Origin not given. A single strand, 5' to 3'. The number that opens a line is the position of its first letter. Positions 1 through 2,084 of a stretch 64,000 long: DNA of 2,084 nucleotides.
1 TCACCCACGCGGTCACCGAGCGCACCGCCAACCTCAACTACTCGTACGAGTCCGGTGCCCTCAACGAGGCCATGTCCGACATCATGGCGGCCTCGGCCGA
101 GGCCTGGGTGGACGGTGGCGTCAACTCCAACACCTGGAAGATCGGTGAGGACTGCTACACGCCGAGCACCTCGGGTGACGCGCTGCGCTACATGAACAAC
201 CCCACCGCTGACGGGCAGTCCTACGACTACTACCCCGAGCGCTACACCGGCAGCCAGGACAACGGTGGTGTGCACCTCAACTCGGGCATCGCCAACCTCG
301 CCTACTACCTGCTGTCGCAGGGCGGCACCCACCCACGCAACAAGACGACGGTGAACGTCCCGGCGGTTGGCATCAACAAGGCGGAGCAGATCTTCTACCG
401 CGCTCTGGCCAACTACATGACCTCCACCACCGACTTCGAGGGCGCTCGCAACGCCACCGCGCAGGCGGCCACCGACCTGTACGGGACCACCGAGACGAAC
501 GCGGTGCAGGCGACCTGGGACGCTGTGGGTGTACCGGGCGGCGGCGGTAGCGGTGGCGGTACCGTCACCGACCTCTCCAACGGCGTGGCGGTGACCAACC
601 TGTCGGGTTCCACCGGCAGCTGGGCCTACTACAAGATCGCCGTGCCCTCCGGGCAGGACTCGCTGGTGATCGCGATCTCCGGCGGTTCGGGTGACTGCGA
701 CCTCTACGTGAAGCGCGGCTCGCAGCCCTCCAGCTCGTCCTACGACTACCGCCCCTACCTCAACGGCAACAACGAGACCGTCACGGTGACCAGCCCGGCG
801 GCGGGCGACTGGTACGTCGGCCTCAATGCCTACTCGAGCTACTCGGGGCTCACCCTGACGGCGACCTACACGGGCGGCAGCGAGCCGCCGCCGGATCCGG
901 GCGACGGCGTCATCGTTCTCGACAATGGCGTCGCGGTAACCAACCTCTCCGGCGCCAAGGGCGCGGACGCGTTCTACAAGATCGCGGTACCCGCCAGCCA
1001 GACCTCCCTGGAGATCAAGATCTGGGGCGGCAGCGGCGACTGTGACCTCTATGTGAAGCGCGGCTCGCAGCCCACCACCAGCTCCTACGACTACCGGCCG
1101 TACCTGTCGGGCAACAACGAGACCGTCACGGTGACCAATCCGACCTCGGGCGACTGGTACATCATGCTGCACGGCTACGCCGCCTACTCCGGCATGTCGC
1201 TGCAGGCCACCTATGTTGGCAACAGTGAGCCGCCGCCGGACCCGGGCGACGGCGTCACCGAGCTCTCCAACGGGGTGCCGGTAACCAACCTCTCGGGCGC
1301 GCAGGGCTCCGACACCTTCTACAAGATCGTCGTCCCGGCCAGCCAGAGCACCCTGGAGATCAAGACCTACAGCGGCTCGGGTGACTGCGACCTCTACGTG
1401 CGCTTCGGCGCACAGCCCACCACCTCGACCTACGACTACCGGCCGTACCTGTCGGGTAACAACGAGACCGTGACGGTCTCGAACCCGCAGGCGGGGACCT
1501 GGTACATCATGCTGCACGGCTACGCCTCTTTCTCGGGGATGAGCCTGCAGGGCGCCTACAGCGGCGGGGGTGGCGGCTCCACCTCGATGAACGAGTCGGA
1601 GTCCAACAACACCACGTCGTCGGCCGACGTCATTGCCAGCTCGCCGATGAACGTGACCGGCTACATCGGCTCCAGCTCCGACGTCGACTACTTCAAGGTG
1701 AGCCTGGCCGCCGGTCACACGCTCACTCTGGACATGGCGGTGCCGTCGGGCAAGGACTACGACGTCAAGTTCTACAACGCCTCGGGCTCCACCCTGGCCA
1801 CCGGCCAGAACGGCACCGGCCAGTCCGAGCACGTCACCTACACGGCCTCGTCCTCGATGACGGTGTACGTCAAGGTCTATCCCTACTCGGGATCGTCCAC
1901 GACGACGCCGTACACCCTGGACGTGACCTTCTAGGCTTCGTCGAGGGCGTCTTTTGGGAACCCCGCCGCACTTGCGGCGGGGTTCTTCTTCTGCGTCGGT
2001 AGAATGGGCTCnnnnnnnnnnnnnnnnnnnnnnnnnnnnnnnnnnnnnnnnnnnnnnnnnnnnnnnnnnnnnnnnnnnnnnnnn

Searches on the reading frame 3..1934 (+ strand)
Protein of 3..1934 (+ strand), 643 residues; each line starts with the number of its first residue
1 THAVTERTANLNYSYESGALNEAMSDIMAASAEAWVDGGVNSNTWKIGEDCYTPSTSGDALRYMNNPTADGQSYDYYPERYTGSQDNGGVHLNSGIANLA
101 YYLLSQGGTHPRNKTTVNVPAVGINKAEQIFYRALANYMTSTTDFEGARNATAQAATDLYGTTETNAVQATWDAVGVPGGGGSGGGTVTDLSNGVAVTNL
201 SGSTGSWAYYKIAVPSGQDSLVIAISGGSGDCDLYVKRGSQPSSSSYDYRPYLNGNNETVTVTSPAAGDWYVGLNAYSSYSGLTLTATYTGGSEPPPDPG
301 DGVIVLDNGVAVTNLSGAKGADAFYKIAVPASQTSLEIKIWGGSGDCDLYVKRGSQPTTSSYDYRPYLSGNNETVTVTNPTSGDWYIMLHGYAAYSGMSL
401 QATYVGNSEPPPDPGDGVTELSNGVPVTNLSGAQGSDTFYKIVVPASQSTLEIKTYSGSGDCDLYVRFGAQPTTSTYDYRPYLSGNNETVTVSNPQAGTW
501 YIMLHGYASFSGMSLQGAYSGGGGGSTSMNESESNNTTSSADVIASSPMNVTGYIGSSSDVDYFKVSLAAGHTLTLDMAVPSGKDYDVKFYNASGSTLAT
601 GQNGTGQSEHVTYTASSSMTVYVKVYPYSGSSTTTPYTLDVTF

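Call 65: search_protein_families(library=pfam, max_evalue=0.00001, proteins=[window:3-1934:+])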
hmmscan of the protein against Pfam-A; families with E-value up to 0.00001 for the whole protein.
window:3-1934:+ (643 aa): 3 families
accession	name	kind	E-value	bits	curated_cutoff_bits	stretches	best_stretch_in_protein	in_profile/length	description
PF04151.21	PPC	-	4.6e-57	191.2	25.9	3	439-505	4-69/70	Bacterial pre-peptidase C-terminal domain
PF02868.21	Peptidase_M4_C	-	3.5e-54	183.6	24.4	1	9-177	1-165/165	Thermolysin metallopeptidase, alpha-helical domain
PF23560.1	GBD_Hemicentin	-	1.2e-06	28.8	27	0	216-281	24-92/100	Hemicentin galactose-binding domain-like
